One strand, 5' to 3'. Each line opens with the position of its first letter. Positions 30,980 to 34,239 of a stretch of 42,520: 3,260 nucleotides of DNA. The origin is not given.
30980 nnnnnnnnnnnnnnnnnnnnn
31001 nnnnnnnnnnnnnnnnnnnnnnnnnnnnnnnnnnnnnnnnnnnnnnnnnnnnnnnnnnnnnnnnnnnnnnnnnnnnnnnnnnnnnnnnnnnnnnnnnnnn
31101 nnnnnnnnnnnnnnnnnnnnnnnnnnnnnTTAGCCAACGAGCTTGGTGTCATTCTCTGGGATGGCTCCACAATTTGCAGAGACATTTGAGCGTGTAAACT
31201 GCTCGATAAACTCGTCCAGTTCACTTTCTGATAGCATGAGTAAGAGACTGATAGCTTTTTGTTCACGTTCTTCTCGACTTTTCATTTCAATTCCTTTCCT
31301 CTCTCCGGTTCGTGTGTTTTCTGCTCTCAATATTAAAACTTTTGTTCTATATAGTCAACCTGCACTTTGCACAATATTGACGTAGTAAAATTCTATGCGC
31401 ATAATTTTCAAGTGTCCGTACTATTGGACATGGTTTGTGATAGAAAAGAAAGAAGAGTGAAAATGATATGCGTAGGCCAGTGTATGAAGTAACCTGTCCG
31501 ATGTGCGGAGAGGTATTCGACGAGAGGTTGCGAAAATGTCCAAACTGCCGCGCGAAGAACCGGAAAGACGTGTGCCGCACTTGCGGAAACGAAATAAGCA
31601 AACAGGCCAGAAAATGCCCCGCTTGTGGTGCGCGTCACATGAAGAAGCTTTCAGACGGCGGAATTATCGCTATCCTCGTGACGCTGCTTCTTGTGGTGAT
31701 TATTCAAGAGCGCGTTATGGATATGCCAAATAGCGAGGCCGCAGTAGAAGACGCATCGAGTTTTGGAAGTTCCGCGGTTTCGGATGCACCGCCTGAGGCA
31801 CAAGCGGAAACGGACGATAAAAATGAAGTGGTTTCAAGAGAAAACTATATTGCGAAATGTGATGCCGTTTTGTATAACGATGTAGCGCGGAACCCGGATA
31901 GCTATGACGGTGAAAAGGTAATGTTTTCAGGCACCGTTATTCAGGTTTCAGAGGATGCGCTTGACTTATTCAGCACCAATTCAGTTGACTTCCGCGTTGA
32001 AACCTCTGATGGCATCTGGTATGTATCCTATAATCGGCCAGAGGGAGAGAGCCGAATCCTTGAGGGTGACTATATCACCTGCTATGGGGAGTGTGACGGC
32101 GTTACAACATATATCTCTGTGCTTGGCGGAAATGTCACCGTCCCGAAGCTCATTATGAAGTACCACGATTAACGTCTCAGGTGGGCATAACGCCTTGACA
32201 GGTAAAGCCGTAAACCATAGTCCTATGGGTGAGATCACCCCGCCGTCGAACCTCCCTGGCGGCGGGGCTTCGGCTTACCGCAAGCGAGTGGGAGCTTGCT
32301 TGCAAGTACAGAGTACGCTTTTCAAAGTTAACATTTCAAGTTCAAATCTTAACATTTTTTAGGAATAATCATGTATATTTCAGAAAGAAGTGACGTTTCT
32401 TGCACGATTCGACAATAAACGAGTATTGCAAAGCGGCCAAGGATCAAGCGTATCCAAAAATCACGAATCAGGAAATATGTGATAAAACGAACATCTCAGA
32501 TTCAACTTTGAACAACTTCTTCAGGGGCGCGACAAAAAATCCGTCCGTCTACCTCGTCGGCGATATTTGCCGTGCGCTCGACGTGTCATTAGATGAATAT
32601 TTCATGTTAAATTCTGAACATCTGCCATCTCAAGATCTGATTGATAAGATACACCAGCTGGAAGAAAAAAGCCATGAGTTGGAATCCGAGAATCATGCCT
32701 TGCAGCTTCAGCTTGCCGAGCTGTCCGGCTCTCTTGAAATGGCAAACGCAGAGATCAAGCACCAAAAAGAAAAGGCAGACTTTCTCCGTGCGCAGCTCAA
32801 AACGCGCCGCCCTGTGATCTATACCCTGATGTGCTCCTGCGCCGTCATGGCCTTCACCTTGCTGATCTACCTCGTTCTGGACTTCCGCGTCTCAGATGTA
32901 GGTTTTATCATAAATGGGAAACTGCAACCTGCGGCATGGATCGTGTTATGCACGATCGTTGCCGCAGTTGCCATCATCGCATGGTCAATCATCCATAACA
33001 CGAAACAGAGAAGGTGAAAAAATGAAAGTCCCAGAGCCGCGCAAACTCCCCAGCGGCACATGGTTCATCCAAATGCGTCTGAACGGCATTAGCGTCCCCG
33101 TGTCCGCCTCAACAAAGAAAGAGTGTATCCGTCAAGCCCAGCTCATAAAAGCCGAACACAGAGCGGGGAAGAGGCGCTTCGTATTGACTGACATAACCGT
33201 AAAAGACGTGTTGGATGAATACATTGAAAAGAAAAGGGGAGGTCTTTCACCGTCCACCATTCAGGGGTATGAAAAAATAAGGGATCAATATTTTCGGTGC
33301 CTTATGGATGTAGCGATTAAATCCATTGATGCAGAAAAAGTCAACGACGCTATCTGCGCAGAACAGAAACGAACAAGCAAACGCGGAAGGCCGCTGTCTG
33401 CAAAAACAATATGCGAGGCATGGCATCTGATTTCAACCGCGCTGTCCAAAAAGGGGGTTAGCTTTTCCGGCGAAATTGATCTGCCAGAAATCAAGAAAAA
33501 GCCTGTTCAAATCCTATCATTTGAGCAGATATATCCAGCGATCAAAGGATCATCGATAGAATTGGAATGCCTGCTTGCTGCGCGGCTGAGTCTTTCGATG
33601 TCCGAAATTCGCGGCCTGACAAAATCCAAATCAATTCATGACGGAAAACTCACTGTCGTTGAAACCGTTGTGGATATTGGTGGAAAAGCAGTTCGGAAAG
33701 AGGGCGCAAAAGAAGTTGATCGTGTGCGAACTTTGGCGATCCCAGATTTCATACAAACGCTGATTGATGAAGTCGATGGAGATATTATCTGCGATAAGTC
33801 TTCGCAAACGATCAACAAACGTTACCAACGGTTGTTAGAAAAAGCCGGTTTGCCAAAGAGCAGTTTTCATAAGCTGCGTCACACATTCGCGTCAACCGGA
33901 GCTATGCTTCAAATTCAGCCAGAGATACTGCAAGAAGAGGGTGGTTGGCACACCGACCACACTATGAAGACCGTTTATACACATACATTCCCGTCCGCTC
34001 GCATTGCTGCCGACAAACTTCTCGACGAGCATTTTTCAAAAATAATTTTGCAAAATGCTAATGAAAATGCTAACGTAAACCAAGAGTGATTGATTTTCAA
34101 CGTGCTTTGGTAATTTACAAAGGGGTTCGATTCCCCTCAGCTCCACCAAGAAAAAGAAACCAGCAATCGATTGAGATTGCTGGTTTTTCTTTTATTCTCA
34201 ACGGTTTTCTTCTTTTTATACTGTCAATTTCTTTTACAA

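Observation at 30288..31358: Membrane-anchored Mrr-type nuclease co-transcribed with the CI-like repressor and opposed by a convergent promoter and small ORF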

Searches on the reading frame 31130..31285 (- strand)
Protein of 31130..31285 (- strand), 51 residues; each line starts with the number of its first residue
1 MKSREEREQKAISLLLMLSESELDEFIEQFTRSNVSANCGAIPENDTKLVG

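Call 3: search_protein_families(library=pfam, proteins=[window:31130-31285:-], max_evalue=0.01)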
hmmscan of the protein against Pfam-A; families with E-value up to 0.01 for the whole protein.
window:31130-31285:- (51 aa): 0 families

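Call 4: search_protein_families(library=phrogs, proteins=[window:31130-31285:-], max_evalue=0.01)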
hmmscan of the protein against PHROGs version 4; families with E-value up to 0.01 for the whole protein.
window:31130-31285:- (51 aa): 0 families

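Call 5: search_protein_families(library=padloc, proteins=[window:31130-31285:-], max_evalue=0.01)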
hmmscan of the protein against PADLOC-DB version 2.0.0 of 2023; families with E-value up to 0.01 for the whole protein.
window:31130-31285:- (51 aa): 0 families

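Call 6: search_protein_families(library=ncbifam, proteins=[window:31130-31285:-], max_evalue=0.01)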
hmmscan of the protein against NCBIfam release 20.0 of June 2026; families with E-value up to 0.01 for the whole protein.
window:31130-31285:- (51 aa): 0 families

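Call 29: find_homologous_proteins(query=A3, max_evalue=0.01)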
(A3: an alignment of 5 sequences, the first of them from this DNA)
Query A3 (5 sequences) (51 aa, profile of the alignment): 30 proteins with E <= 0.01 among 41 candidates.
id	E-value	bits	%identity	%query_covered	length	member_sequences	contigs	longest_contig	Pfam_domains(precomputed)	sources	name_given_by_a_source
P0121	5.6e-22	95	-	-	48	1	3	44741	-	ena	-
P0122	3.4e-18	83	-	-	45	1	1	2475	-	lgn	-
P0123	5.0e-18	83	-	-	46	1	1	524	-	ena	-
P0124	1.3e-17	81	-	-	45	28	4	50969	-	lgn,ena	-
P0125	1.6e-17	81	98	100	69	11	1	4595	-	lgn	-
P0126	3.3e-17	80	90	100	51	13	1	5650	-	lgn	-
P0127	3.7e-17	80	-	-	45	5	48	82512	-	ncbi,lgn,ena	-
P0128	2.4e-16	77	-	-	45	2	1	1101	-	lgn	-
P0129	4.6e-16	76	-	-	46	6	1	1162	-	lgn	-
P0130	1.9e-15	74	-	-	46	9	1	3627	-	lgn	-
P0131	4.9e-15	73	-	-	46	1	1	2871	-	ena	-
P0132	1.2e-14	72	-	-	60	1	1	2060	-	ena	-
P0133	4.3e-11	60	-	-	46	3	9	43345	-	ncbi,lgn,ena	-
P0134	1.8e-10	58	-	-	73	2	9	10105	-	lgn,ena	-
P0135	2.3e-10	58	-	-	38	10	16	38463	-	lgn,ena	-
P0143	5.9e-9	54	-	-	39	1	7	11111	-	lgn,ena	-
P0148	9.3e-8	50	-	-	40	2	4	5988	-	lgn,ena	-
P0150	4.7e-6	44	28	76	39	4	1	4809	-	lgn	-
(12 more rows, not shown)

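Call 31: find_encoding_contigs(protein=P0135, flank=5000, max_places=5)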
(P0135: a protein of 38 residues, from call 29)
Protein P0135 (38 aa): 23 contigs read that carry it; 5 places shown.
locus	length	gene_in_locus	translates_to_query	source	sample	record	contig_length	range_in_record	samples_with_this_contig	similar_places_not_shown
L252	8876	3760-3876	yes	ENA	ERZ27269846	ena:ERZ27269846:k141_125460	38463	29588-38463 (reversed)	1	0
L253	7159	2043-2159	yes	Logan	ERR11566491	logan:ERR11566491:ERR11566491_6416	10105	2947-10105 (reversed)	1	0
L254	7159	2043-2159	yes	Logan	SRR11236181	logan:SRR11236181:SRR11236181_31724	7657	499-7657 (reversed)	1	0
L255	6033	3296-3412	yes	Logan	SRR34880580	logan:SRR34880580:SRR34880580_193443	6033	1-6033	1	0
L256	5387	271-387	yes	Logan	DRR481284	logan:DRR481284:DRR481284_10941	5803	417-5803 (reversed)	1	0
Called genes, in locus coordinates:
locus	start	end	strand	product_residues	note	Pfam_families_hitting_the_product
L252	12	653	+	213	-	-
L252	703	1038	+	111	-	-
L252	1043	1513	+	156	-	PF25223:DUF7841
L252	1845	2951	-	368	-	PF00589:Phage_integrase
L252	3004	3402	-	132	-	-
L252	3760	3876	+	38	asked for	-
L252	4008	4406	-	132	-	-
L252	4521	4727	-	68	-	-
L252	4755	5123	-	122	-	-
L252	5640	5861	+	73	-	PF14090:HTH_39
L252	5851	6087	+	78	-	-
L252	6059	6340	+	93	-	-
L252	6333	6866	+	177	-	-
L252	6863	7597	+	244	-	-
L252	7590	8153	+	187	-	-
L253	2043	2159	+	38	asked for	-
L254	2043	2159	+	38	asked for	-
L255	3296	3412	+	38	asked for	-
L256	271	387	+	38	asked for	-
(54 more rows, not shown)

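Call 32: find_encoding_contigs(protein=P0143, flank=5000, max_places=4)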
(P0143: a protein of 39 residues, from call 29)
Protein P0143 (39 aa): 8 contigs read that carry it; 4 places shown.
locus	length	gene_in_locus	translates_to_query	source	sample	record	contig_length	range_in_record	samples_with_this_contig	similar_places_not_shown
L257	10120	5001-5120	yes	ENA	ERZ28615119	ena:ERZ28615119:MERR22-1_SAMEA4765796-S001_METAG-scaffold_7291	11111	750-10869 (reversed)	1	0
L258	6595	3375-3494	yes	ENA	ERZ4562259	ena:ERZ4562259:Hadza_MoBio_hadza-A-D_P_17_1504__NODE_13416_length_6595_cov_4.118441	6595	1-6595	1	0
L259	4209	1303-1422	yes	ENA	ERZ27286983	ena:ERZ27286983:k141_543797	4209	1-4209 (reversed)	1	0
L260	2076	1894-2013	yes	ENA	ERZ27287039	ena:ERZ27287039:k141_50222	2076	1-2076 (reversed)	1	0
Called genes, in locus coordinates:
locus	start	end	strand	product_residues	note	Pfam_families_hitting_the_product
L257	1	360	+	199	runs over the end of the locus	?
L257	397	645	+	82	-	PF04545:Sigma70_r4 (weak)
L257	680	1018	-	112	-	-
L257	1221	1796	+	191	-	-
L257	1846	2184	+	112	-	-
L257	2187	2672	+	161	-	PF25223:DUF7841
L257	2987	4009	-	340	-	PF22022:Phage_int_M (weak), PF00589:Phage_integrase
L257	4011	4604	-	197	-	PF01381:HTH_3 (weak), PF13560:HTH_31 (weak)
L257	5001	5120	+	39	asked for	-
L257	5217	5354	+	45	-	-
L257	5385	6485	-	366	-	PF04471:Mrr_cat, PF22722:NA-iREase1 (weak)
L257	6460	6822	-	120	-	PF01381:HTH_3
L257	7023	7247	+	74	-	PF01381:HTH_3 (weak)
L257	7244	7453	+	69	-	-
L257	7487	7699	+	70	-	-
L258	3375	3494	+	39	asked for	-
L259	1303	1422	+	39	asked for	-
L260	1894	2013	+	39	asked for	-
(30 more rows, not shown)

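Call 33: find_encoding_contigs(protein=P0148, flank=5000, max_places=3)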
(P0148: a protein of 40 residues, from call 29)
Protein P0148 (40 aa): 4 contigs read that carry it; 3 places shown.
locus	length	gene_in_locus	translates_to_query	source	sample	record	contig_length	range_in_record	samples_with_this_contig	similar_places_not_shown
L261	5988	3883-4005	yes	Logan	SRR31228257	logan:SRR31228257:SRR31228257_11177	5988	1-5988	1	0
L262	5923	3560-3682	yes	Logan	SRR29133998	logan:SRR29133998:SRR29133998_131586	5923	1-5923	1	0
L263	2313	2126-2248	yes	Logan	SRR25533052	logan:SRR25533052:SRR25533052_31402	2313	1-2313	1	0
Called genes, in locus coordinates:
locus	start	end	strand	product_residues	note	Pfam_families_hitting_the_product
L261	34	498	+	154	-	PF25223:DUF7841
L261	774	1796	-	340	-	PF14659:Phage_int_SAM_3 (faint), PF22022:Phage_int_M, PF00589:Phage_integrase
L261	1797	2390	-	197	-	PF01381:HTH_3 (weak), PF13560:HTH_31 (weak)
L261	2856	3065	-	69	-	-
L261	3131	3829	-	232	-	PF12773:DZR (weak), PF13240:Zn_Ribbon_1 (weak)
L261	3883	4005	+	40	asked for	-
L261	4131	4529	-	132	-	-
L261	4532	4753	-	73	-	-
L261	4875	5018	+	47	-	-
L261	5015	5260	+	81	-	-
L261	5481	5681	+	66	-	PF01381:HTH_3, PF13443:HTH_26 (weak), PF13560:HTH_31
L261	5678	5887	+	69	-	-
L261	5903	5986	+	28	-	?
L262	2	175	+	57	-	?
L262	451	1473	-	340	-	PF14659:Phage_int_SAM_3 (faint), PF22022:Phage_int_M, PF00589:Phage_integrase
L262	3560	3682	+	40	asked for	-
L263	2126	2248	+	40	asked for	-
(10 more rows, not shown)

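Call 38: search_protein_families(library=pfam, proteins=[window:31133-31285:-], max_evalue=10)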
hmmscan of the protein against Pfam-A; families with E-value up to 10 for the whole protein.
seq(51 aa): 0 families

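Call 56: find_encoding_contigs(protein=P0127, flank=5000, max_places=6)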
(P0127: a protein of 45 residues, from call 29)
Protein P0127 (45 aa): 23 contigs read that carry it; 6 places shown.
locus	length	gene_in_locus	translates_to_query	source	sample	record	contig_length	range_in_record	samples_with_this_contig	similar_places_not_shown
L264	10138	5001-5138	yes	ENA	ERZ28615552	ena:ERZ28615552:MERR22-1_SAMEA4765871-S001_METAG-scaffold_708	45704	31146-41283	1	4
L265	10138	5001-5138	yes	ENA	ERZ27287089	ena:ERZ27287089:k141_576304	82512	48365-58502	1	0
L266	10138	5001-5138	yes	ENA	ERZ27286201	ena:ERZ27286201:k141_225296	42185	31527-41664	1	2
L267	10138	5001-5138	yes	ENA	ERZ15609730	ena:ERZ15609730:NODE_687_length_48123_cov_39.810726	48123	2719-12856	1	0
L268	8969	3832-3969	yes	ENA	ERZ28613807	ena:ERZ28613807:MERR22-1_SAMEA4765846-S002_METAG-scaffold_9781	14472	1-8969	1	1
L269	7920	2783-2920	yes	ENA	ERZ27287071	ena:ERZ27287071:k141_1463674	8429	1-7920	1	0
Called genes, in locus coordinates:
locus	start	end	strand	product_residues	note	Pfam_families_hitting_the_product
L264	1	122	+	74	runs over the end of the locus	PF04545:Sigma70_r4 (weak), PF08281:Sigma70_r4_2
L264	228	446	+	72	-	-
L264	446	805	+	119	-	-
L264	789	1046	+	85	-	-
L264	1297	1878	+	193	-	-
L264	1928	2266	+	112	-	-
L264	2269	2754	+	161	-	PF25223:DUF7841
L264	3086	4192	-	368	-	PF00589:Phage_integrase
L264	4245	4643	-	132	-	PF01381:HTH_3 (faint)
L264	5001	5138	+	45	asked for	-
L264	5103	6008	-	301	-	PF04471:Mrr_cat, PF22722:NA-iREase1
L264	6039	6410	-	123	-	-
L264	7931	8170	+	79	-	-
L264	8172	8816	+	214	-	PF06378:SSAP_Sak (weak)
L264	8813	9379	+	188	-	-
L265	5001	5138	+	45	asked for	-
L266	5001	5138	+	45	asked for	-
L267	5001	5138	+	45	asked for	-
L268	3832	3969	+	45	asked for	-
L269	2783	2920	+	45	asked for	-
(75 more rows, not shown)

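Call 57: find_encoding_contigs(protein=P0150, flank=5000, max_places=3)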
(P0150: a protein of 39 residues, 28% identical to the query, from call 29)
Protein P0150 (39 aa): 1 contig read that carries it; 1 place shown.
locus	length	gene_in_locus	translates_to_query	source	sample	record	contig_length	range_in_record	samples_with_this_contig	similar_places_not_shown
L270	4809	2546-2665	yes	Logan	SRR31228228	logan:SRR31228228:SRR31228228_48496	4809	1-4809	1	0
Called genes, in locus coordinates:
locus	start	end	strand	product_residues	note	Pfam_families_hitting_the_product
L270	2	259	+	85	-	?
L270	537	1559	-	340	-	PF14659:Phage_int_SAM_3 (weak), PF22022:Phage_int_M, PF00589:Phage_integrase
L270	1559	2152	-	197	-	PF01381:HTH_3 (weak), PF13560:HTH_31 (weak)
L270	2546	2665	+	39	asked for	-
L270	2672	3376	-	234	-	-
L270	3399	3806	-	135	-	-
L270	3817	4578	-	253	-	PF13156:Mrr_cat_2 (faint), PF04471:Mrr_cat, PF22722:NA-iREase1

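Call 67: search_protein_representatives(alignment_id=A6)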
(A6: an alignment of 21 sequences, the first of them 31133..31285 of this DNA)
Query: 21 sequences, 47 profile positions. Proteins with E-value up to 0.001 (for the whole library): 17; up to 1e-10: 6; up to 1e-30: 0. The best 17 are listed.
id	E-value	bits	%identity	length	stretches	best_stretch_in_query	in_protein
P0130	2.5e-23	97.9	-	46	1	1-46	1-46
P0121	5.6e-17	77.6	-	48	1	1-47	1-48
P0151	2.5e-14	69.1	-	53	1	1-37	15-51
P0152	2.0e-13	66.2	-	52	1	1-46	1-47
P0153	7.7e-12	61.1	-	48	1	1-46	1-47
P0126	2.3e-11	59.6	-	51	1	6-47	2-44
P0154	1.2e-08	50.9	-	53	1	1-37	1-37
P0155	2.0e-08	50.2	-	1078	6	18-38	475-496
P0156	6.9e-08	48.5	-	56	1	1-34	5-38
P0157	7.1e-08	48.4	-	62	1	1-42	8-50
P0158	7.4e-08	48.4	-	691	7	8-32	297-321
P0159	8.8e-07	44.9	-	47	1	1-37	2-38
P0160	1.3e-05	41.2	-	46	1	1-37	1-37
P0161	4.3e-05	39.5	-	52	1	1-26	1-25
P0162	1.8e-04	37.5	-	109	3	22-37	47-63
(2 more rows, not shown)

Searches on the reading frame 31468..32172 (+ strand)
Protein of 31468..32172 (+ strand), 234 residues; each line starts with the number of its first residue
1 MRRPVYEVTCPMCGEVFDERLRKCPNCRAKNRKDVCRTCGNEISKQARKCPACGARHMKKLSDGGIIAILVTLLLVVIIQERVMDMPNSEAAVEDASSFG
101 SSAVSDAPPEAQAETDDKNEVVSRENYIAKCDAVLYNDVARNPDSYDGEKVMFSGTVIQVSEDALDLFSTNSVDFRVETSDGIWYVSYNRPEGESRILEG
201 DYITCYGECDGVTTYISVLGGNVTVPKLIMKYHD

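Call 3: search_protein_families(library=pfam, proteins=[window:31468-32172:+], max_evalue=0.01)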
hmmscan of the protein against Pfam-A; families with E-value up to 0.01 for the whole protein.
window:31468-32172:+ (234 aa): 8 families
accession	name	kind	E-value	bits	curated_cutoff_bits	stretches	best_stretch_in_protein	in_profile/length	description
PF13248.11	Zn_ribbon_3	-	6.4e-08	32.2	27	2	7-27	2-22/26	zinc-ribbon domain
PF13240.11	Zn_Ribbon_1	-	4.8e-06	26.6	25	1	36-55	2-21/23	zinc-ribbon domain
PF12773.13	DZR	-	1.1e-05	25.9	27.3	1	10-54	1-45/45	Double zinc ribbon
PF21349.2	RUBY_RBDX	-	0.00019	21.2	26.5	0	10-31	3-26/30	Rubrerythrin, rubredoxin-like domain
PF18912.6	DZR_2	-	0.00075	19.7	27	1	6-53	6-55/56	Double zinc ribbon domain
PF09723.15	Zn_ribbon_8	-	0.0012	19.2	34.4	0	4-30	2-35/41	Zinc ribbon domain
PF01155.25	HypA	-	0.0038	17.7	28.9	0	35-60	72-99/112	Hydrogenase/urease nickel incorporation, metallochaperone, hypA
PF17032.10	Zn_ribbon_15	-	0.0092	17.2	28.9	0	15-54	45-73/73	zinc-ribbon family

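Call 4: search_protein_families(library=phrogs, proteins=[window:31468-32172:+], max_evalue=0.01)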
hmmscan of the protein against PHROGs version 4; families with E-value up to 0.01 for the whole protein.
window:31468-32172:+ (234 aa): 12 families
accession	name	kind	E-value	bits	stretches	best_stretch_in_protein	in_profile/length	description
phrog_5319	-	other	1.5e-17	64.6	1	67-231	45-211/225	outer membrane protein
phrog_26308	-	unknown function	6.7e-14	53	1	89-231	184-325/339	-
phrog_14275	-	unknown function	3e-13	50.8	1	36-123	6-95/178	-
phrog_38187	-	unknown function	5.8e-09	37.2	1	35-97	5-68/144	-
phrog_25932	-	unknown function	8.5e-08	33.2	1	134-230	117-209/219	-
phrog_26645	-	unknown function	2.4e-06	27.9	1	119-228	197-305/312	-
phrog_5584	-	unknown function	1.7e-05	26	1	31-57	16-42/60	-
phrog_6586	-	unknown function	7.5e-05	23.6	0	8-32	4-28/129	-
phrog_38469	-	unknown function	0.00028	21.7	1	8-56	214-262/272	-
phrog_8436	-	unknown function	0.0034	18.4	0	31-55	61-85/110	-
phrog_23817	-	unknown function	0.0037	18.4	0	35-79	7-51/110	-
phrog_10292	-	unknown function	0.0085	17.1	0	35-61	5-27/136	-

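Call 5: search_protein_families(library=padloc, proteins=[window:31468-32172:+], max_evalue=0.01)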
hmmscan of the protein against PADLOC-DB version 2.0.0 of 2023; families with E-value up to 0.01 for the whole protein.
window:31468-32172:+ (234 aa): 0 families

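Call 6: search_protein_families(library=ncbifam, proteins=[window:31468-32172:+], max_evalue=0.01)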
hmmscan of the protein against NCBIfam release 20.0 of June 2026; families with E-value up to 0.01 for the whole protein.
window:31468-32172:+ (234 aa): 4 families
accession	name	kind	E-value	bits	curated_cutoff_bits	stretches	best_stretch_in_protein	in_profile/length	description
TIGR03943.1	TIGR03943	equivalog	1.1e-05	24.9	88.8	1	50-161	43-145/221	TIGR03943 family putative permease subunit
NF011149.0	PRK14559.1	equivalog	9e-05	21.4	374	1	8-83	2-60/642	serine/threonine phosphatase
NF049953.1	ribbon_DG_selen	exception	0.00079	19.4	130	0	7-27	147-167/172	zinc ribbon-containing (seleno)protein DG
TIGR02605.1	CxxC_CxxC_SSSS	subfamily_domain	0.0015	18.6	31.3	0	36-63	8-42/52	FmdB family zinc ribbon protein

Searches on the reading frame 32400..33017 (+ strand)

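Call 3: search_protein_families(library=pfam, proteins=[window:32400-33017:+], max_evalue=0.01)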
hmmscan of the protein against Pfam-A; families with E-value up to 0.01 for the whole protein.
window:32400-33017:+ (205 aa): 3 families
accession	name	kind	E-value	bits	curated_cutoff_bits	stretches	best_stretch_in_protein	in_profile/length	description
PF01381.28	HTH_3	-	8.4e-08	32.6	23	1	21-66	10-54/55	Helix-turn-helix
PF13443.12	HTH_26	-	0.001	19.7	22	1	20-67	10-57/63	Cro/C1-type HTH DNA-binding domain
PF13412.12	HTH_24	-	0.0016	18.4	21.9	1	17-38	14-35/48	Winged helix-turn-helix DNA-binding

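Call 4: search_protein_families(library=phrogs, proteins=[window:32400-33017:+], max_evalue=0.01)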
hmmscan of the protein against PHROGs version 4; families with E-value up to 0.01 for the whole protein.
window:32400-33017:+ (205 aa): 9 families
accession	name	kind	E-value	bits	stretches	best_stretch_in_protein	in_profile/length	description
phrog_8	-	transcription regulation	3e-06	27.9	1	20-97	89-150/346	transcriptional regulator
phrog_2967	-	transcription regulation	0.00011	22.9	1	7-90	16-93/225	transcriptional regulator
phrog_4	-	transcription regulation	0.0011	19.1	1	20-66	147-190/400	transcriptional repressor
phrog_6631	-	unknown function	0.002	18.7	1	79-136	50-107/251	-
phrog_29173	-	unknown function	0.0032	18.7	0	77-106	12-41/62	-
phrog_6223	-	transcription regulation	0.0033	18.5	1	21-53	18-49/73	transcriptional repressor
phrog_3093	-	unknown function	0.0047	18.2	0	154-204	25-73/85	-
phrog_1544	-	unknown function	0.0086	16.8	0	89-191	62-168/200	-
phrog_20638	-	unknown function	0.0093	16.9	0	82-110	17-45/52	-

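Call 5: search_protein_families(library=padloc, proteins=[window:32400-33017:+], max_evalue=0.01)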
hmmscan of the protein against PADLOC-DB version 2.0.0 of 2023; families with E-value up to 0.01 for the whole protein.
window:32400-33017:+ (205 aa): 2 families
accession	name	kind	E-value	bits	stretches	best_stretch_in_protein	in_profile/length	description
PDLC02926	HTH_VI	-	0.00018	19.7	1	18-84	12-76/92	-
PDLC04142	capH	-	0.0045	16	0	21-66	20-64/103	capH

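Call 6: search_protein_families(library=ncbifam, proteins=[window:32400-33017:+], max_evalue=0.01)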
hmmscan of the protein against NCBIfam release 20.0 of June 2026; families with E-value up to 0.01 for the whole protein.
window:32400-33017:+ (205 aa): 5 families
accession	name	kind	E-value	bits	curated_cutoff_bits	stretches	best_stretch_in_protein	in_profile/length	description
NF010465.0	PRK13890.1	equivalog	7.7e-05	22.8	96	1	20-77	18-72/121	conjugal transfer protein TrbA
NF041951.1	phage_RstR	subfamily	0.00015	22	80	1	20-91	15-88/108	RstR family transcriptional repressor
NF046032.1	TransRegSlrRBacil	equivalog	0.00015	21.8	250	1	24-68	18-62/149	HTH-type transcriptional regulator SlrR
NF041677.1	trans_regClgR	equivalog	0.00023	21.2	170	1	22-86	23-86/113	transcriptional regulator ClgR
NF038350.1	taxis_HmpF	equivalog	0.0041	15.5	200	1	72-137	443-507/553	pilus motility taxis protein HmpF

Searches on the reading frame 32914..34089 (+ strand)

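Call 3: search_protein_families(library=pfam, proteins=[window:32914-34089:+], max_evalue=0.01)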
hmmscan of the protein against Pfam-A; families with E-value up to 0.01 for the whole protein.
window:32914-34089:+ (391 aa): 2 families
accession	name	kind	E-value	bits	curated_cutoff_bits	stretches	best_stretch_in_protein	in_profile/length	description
PF00589.27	Phage_integrase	-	2.5e-09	37.6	27.1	1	295-358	105-168/172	Phage integrase family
PF14659.12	Phage_int_SAM_3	-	0.0025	18.4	22.6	1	95-122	1-28/58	Phage integrase, N-terminal SAM-like domain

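Call 4: search_protein_families(library=phrogs, proteins=[window:32914-34089:+], max_evalue=0.01)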
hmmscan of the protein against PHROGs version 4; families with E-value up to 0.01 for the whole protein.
window:32914-34089:+ (391 aa): 4 families
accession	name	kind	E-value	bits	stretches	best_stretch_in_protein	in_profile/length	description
phrog_1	-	integration and excision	2e-27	97.7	1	42-383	114-460/611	integrase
phrog_216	-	integration and excision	2e-09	37.9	1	296-386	161-252/301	integrase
phrog_35951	-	unknown function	1.2e-05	26.7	1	301-389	6-86/97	-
phrog_7685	-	integration and excision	0.00061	20.4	1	295-368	158-233/240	integrase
